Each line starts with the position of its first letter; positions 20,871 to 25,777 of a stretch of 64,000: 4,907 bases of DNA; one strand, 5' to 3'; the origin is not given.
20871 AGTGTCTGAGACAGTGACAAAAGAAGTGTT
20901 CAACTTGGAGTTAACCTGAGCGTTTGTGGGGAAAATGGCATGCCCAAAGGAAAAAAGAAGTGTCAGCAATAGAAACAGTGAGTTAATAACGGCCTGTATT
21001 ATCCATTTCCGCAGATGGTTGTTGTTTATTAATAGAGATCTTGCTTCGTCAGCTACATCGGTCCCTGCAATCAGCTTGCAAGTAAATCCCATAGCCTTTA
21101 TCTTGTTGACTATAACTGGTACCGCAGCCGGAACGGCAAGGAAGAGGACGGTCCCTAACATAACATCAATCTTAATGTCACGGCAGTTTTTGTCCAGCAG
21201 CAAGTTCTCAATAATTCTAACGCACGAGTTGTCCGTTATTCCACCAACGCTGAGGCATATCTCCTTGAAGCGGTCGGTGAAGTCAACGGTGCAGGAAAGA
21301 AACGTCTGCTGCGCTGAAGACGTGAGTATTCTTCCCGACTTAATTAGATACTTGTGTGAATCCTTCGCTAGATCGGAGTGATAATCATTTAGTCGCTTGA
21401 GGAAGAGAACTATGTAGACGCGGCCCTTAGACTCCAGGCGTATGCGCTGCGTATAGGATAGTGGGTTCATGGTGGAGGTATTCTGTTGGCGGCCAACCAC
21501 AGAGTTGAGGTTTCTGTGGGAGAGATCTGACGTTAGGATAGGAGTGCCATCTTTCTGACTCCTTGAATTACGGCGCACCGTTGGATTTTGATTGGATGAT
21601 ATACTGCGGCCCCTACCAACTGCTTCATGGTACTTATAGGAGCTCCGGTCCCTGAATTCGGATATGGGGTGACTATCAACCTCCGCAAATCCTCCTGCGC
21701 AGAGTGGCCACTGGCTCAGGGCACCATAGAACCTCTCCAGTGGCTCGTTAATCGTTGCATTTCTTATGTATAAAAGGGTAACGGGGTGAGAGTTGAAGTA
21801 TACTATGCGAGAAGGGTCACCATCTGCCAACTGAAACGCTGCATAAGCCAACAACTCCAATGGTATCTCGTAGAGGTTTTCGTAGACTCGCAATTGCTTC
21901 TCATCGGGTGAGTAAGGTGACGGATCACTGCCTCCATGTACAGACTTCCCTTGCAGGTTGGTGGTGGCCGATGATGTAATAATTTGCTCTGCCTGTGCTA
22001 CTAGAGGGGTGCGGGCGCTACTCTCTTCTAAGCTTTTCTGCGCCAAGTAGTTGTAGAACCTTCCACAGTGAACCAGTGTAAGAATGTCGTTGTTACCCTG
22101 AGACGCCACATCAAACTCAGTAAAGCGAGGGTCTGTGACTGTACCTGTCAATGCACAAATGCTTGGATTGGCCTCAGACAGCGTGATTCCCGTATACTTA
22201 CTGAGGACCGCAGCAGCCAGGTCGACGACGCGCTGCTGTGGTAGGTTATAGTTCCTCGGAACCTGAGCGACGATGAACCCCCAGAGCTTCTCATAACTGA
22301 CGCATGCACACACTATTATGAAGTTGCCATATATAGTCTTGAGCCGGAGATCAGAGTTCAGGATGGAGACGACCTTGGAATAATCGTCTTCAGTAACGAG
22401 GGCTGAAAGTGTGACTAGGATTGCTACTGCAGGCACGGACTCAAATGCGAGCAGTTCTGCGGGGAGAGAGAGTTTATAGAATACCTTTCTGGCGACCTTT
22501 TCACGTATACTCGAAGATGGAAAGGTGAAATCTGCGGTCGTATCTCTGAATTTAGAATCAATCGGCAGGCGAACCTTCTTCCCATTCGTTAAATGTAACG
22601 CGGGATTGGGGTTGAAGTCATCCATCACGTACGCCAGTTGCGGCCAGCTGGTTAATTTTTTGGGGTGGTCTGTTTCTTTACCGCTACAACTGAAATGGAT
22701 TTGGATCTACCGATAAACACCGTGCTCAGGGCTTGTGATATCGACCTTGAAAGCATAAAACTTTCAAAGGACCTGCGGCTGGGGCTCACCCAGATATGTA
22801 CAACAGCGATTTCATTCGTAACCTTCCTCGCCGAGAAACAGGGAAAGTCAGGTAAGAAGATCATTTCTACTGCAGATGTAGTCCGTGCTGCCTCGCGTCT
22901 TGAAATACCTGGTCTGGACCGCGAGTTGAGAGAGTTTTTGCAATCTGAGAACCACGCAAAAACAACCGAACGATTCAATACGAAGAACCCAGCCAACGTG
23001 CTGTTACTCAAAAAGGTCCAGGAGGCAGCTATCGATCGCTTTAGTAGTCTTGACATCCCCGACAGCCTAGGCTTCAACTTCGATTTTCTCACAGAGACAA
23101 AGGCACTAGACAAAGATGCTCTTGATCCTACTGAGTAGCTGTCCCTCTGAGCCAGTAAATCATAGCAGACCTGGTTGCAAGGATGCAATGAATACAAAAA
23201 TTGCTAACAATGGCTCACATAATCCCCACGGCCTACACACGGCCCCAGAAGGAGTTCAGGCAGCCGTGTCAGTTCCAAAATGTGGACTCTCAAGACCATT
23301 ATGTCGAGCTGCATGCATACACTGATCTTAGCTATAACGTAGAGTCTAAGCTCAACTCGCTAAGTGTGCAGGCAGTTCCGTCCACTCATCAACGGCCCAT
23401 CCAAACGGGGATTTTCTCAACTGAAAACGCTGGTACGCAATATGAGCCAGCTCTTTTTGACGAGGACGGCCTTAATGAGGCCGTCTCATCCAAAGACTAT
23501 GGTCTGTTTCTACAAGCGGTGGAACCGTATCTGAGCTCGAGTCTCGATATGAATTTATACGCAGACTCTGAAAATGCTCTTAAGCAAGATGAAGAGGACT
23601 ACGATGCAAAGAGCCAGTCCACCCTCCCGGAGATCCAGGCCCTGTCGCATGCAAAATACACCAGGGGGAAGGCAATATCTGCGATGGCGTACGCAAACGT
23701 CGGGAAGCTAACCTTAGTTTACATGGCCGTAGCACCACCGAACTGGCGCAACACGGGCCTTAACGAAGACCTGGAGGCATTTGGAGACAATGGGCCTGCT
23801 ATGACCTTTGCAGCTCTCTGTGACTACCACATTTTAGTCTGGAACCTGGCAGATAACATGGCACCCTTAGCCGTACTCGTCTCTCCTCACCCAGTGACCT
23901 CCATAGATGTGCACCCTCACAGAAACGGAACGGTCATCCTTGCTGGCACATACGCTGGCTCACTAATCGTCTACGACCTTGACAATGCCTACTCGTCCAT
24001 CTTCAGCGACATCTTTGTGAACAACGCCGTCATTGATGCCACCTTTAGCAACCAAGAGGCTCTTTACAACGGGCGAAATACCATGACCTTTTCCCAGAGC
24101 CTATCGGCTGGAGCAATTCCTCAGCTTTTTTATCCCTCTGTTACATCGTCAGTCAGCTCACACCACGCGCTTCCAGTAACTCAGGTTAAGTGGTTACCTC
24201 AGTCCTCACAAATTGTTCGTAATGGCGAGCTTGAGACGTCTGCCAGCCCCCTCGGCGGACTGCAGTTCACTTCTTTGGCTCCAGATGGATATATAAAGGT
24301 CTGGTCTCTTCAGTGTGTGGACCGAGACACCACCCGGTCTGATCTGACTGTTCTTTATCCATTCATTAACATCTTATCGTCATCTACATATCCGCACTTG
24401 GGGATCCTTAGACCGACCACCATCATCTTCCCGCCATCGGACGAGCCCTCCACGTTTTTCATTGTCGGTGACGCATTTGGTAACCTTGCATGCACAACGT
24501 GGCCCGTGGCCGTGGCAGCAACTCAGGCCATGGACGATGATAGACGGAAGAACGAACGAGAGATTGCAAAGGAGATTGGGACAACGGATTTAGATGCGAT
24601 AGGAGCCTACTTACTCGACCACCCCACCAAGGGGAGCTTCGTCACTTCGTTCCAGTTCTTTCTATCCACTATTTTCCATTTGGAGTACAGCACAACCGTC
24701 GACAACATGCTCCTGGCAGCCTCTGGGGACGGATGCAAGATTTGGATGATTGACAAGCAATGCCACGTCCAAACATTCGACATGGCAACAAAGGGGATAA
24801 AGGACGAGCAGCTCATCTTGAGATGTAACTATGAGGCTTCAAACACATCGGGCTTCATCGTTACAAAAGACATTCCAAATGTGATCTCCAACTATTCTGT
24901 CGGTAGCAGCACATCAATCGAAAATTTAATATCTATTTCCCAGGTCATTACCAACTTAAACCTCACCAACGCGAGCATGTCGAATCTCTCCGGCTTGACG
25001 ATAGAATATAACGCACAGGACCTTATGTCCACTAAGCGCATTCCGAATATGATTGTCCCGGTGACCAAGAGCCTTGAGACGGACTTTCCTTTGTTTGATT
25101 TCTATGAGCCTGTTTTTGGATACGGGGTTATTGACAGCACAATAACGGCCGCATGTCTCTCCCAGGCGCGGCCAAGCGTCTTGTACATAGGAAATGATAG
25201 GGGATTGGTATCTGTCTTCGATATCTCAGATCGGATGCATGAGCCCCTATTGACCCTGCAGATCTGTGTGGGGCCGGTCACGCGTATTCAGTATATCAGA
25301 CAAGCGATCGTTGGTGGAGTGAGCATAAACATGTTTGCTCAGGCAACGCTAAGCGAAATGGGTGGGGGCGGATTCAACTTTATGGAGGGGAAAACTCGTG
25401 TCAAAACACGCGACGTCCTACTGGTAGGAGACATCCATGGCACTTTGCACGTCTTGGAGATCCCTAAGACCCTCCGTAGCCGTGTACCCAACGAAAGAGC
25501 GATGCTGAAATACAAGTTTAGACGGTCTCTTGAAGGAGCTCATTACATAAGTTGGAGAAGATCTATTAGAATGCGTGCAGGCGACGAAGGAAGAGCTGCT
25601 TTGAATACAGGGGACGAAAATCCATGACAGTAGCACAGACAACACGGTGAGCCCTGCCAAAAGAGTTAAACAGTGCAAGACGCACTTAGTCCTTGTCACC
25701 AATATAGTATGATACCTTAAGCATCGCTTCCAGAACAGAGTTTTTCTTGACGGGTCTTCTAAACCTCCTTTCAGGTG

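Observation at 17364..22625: P1B-type ATPase homologue with all catalytic motifs degenerate, a candidate pseudo-pump, fused to a roughly 800-aa N-terminal extension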

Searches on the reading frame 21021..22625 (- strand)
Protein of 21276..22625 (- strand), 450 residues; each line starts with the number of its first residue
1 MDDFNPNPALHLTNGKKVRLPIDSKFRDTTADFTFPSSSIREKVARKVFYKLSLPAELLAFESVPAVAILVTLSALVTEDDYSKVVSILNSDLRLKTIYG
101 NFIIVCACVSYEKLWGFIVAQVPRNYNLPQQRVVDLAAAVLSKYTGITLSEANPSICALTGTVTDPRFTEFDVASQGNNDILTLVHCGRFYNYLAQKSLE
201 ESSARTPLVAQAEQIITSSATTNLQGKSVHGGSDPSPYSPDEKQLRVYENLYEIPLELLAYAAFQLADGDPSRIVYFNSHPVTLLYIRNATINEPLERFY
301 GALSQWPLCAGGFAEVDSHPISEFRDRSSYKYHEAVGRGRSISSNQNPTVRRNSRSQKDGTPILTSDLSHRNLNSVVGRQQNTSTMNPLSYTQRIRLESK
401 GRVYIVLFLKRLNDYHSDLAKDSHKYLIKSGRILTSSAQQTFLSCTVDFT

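Call 21: find_homologous_proteins(query=window:21276-22625:-, max_evalue=0.01)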
Query window:21276-22625:-: 8000 candidates shared short words with the query, none scored E <= 0.01.

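Call 41: search_solved_structures(query=A4, max_evalue=10, show_alignments=3)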
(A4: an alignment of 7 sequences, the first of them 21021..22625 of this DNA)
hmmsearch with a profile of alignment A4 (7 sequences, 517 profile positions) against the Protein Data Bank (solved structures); distinct sequences matched with E-value up to 10: 24.
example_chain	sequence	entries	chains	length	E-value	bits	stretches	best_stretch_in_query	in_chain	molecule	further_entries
7xuk_A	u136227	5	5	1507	1.9e-10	43.4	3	438-507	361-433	Copper-transporting ATPase 2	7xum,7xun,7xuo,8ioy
7si3_A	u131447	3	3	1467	2.9e-08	36.2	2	439-505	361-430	P-type Cu(+) transporter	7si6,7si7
1p6t_A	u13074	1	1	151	6.4e-05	25.2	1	434-497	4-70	Potential copper-transporting ATPase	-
1y3j_A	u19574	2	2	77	7.5e-05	25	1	439-503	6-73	Copper-transporting ATPase 1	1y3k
2ew9_A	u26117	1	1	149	0.00015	24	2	436-503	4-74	Copper-transporting ATPase 2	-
2rop_A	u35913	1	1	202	0.00016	23.9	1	438-506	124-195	Copper-transporting ATPase 2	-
6a71_A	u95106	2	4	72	0.00022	23.4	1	439-501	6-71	ATP7B protein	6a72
2rml_A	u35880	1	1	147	0.00049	22.3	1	434-497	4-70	Copper-transporting P-type ATPase copA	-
1opz_A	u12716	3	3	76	0.0016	20.6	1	434-496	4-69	Potential copper-transporting ATPase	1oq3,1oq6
2n7y_A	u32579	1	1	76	0.011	17.8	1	439-498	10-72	Copper-transporting ATPase 2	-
2ldi_A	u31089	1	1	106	0.014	17.4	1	435-498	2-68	Zinc-transporting ATPase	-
1aw0_A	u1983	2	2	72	0.021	16.9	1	436-498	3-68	MENKES COPPER-TRANSPORTING ATPASE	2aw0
1k0v_A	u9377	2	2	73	0.1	14.6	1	437-503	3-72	CopZ | similar to mercuric transport protein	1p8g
2l3m_A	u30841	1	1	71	0.11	14.6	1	434-496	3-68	Copper-ion-binding protein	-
1kvi_A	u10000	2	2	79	0.22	13.5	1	436-497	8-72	Copper-transporting ATPase 1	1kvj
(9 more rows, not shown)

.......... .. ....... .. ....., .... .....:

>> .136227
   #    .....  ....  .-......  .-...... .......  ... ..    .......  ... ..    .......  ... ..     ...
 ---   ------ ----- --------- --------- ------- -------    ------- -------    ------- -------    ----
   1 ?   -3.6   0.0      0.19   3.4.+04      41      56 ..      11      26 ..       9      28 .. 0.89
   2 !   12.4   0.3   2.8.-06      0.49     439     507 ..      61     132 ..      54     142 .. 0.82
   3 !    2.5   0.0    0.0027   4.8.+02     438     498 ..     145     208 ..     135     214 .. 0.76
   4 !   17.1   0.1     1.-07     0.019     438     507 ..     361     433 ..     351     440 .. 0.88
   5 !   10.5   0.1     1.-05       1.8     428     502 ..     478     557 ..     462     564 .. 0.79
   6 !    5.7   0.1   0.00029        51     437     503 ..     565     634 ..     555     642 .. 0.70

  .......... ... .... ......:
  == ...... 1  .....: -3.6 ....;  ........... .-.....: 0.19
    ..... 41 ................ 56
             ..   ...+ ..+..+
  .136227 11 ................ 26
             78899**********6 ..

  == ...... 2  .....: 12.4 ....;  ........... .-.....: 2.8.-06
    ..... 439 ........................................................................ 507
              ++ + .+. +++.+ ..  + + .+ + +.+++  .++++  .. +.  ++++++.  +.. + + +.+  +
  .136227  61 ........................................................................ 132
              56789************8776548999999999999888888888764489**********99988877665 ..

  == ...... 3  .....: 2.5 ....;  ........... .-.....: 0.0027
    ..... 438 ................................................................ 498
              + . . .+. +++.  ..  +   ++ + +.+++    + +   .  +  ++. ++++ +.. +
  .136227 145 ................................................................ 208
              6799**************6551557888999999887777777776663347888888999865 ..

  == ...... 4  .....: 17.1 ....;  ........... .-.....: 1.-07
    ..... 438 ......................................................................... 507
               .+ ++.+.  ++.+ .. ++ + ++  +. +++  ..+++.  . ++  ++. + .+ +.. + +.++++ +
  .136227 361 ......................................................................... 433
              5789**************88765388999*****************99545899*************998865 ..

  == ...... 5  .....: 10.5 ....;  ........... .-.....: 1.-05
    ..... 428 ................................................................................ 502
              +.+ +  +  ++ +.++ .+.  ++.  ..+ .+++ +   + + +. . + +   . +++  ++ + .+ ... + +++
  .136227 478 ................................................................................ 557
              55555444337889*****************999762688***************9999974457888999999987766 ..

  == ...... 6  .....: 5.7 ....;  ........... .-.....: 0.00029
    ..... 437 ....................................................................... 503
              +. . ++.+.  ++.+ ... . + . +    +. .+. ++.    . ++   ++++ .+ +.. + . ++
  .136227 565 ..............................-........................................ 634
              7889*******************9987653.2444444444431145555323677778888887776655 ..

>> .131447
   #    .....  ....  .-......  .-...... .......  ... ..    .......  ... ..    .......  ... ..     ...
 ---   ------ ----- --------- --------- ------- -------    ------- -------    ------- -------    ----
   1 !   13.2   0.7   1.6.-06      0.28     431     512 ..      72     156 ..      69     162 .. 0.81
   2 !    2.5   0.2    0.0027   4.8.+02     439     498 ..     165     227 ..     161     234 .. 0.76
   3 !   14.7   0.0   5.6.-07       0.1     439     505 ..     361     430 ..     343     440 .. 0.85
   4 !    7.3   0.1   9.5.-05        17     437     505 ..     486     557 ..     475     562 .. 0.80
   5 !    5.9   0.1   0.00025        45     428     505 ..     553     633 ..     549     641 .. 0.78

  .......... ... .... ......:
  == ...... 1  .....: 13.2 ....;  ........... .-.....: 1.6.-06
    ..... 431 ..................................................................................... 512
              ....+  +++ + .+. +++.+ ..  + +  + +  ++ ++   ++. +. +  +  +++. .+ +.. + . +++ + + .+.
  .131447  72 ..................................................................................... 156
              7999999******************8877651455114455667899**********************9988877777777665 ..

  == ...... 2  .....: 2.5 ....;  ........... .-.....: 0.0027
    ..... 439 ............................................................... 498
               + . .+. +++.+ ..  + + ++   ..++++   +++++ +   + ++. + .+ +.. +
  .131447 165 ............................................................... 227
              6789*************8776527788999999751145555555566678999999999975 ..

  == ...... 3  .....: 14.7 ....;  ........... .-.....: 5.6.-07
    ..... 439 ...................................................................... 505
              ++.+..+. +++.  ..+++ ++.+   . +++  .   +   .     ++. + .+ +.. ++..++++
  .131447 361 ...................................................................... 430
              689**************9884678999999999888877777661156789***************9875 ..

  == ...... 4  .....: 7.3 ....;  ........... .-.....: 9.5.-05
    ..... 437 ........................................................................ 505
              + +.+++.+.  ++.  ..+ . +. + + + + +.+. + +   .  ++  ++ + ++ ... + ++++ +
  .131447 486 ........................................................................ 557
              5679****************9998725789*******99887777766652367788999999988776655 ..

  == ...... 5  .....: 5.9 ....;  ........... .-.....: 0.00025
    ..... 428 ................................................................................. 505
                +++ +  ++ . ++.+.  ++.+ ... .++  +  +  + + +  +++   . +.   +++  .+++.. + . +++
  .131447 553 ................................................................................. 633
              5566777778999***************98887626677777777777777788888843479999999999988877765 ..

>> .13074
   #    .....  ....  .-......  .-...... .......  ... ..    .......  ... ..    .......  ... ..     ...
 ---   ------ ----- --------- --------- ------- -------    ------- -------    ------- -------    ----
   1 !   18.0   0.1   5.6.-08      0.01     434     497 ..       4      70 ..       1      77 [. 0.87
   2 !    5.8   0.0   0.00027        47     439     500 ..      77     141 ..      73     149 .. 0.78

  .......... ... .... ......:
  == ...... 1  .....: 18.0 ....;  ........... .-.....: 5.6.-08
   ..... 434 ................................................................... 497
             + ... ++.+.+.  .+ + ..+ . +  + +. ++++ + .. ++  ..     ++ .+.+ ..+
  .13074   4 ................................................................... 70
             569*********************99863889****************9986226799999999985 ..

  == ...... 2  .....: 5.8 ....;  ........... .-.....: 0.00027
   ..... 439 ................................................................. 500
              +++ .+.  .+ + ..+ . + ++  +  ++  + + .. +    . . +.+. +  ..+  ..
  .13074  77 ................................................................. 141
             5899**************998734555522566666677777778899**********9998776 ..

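Call 53: predict_structure(alignment_id=A4)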
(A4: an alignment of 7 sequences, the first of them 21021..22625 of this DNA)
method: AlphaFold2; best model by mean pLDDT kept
length: 535 residues; sequences in the alignment: 7
mean_pLDDT: 61.4   pTM: 0.63
mean pLDDT of the five models: 61.4, 61.3, 61.2, 50.1, 44.2
residues with pLDDT >= 90: 80; 70-90: 160; 50-70: 84; < 50: 211
segments of 3 or more residues with pLDDT < 50: 203-242, 325-401, 414-467, 478-499, 520-535
pLDDT, mean of each block of 10 residues (from residue 1): 77 89 60 72 89 87 93 82 87 91 94 90 88 94 82 89 77 88 91 81 40 26 25 27 65 86 83 81 67 64 71 76 46 27 26 25 24 25 29 44 71 47 43 44 41 37 44 53 45 39 60 57 38 30
secondary structure, 60 per line:
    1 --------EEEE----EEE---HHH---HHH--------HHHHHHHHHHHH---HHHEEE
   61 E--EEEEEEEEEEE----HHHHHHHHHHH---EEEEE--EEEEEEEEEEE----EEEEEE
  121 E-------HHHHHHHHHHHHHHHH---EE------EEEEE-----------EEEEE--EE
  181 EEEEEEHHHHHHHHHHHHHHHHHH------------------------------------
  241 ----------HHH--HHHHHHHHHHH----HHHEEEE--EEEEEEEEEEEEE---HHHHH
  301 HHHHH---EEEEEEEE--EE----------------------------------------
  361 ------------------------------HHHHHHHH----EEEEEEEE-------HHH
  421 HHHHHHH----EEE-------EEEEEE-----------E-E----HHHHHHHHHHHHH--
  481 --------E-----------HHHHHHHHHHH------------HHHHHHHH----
elements in order: E9-12 E17-19 H40-51 E58-61 E64-74 H79-89 E93-97 E100-110 E115-121 H129-144 E156-160 E172-176 E179-186 H187-204 H256-266 E274-277 E280-292 H296-305 E309-316 H391-398 E403-410 H418-427 E432-434 E442-447 H466-478 H501-511 H524-531

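Call 78: fold_search(model_id=the predicted structure, library=pdb)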
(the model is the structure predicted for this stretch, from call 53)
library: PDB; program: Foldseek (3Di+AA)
matches with E <= 10: 195; with E <= 0.001: 0
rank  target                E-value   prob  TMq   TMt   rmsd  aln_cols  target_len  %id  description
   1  7si6                  1.7e-01  0.23  0.10  0.07  19.6       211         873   10  Structure of ATP7B in state 1 (released 2022-03-16)
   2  1osd_A                4.8e-01  0.63  0.10  0.60   4.0        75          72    8  crystal structure of Oxidized MerP from Ralstonia metallidurans CH34 (released 2004-05-18)
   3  6ff1                  5.1e-01  0.66  0.10  0.64   5.4        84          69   11  CsoZ metallochaperone (released 2019-01-30)
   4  5xdz_A                5.7e-01  0.09  0.05  0.16  21.4        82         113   13  Crystal structure of zebrafish SNX25 PX domain (released 2017-06-14)
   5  8rnz_B                7.2e-01  0.69  0.12  0.68   4.1        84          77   11  Metal-binding domain 3 of copper-transporting ATPase RAN1 from Arabidopsis thaliana (released 2025-01-29)
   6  7si3                  8.1e-01  0.10  0.09  0.06  19.5       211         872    9  Consensus structure of ATP7B (released 2022-03-16)
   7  2rml_MODEL_1_A        9.6e-01  0.25  0.11  0.32   7.5       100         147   11  Solution structure of the N-terminal soluble domains of Bacillus subtilis CopA (released 2008-02-26)
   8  3a8k_C                1.3e+00  0.12  0.09  0.12   6.7       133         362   10  Crystal Structure of ETD97N-EHred complex (released 2010-04-07)
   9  5tl4_D                1.3e+00  0.04  0.09  0.10  13.9       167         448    8  Crystal structure of Sphingomonas paucimobilis aryl O-demethylase LigM (released 2017-04-12)
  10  3p0c_B                1.4e+00  0.05  0.05  0.15  18.8        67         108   12  Nischarin PX-domain (released 2010-10-13)
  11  5x1l_B                1.5e+00  0.04  0.09  0.10  11.0       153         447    9  Vanillate/3-O-methylgallate O-demethylase, LigM, tetrahydrofolate complex form (released 2017-05-17)
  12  5tl4_B                1.5e+00  0.04  0.09  0.10  13.9       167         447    8  Crystal structure of Sphingomonas paucimobilis aryl O-demethylase LigM (released 2017-04-12)
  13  3c6k_B                1.6e+00  0.06  0.10  0.14  16.0       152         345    8  Crystal structure of human spermine synthase in complex with spermidine and 5-methylthioadenosine (released 2008-02-19)
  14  1x2g_A                1.6e+00  0.03  0.08  0.11   9.3        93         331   14  Crystal Structure of Lipate-Protein Ligase A from Escherichia coli (released 2005-08-02)
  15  3lfv_A                1.6e+00  0.02  0.09  0.12  24.4       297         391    8  crystal structure of unliganded PDE5A GAF domain (released 2010-09-22)
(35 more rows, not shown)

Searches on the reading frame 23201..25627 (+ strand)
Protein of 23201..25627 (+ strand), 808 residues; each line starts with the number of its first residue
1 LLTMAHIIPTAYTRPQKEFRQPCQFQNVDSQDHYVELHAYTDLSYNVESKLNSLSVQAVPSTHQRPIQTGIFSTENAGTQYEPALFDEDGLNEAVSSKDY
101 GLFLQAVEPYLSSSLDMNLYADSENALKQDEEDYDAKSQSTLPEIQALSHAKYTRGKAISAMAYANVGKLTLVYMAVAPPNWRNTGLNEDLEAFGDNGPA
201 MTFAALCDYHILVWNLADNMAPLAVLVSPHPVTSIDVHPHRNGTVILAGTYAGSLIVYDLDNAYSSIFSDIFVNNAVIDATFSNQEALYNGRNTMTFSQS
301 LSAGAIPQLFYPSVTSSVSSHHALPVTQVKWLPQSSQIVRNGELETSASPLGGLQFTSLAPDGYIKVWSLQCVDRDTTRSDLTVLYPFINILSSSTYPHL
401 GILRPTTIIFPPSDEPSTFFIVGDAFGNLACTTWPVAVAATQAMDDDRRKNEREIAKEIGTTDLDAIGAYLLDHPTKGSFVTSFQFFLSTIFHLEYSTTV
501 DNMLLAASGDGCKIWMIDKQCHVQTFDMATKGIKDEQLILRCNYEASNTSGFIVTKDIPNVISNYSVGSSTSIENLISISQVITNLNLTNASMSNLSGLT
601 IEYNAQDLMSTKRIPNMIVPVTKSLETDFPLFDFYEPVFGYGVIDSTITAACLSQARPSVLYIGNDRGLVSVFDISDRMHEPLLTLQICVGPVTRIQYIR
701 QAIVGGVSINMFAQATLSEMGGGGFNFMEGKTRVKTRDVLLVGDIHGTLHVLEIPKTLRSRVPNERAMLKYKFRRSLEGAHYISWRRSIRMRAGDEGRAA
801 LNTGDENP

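Call 50: search_protein_families(library=pfam, proteins=[window:23201-25627:+], max_evalue=0.001)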
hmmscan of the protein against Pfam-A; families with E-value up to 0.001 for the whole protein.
window:23201-25627:+ (808 aa): 1 family
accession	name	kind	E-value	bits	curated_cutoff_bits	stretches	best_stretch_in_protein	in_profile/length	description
PF23414.1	Beta-prop_EML_2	-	5.2e-05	23.2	90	0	207-283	18-90/266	Echinoderm microtubule-associated protein second beta-propeller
